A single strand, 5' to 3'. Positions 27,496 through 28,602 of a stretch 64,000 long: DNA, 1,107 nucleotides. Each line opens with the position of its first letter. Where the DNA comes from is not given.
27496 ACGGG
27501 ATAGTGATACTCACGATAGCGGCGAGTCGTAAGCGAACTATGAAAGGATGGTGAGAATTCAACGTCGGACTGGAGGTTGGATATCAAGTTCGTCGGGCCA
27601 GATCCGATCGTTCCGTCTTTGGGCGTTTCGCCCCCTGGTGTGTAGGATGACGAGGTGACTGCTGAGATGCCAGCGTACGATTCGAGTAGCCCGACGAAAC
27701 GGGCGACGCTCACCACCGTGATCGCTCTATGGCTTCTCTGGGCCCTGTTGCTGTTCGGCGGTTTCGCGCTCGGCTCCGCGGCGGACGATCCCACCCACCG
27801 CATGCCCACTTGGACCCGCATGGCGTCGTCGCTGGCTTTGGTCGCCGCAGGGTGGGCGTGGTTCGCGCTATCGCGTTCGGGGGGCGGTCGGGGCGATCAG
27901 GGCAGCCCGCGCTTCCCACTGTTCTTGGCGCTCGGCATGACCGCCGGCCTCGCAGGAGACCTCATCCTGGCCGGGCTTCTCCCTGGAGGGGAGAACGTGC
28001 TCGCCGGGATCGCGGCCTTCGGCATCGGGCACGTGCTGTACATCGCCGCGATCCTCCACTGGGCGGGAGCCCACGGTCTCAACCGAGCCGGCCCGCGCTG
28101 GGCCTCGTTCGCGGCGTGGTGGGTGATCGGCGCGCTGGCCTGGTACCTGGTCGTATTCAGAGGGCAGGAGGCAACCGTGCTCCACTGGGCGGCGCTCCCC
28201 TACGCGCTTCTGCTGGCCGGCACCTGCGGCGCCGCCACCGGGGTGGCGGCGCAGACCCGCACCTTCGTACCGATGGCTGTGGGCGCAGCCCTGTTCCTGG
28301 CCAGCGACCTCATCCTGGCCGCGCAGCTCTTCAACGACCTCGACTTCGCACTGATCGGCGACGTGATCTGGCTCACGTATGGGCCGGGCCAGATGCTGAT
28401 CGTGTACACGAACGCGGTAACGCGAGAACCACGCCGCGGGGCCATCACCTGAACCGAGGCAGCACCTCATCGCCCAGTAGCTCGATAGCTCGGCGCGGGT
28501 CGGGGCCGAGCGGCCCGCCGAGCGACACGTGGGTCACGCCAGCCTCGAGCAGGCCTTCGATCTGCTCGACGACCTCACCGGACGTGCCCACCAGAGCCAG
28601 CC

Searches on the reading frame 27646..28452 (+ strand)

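Call 88: search_protein_families(library=pfam, proteins=[window:27646-28452:+], max_evalue=0.00001)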
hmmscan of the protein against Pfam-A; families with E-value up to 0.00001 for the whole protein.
window:27646-28452:+ (268 aa): 1 family
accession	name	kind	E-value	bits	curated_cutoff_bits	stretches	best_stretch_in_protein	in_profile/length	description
PF07947.19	YhhN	-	4.1e-22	79.2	25.6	1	57-254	5-180/182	YhhN family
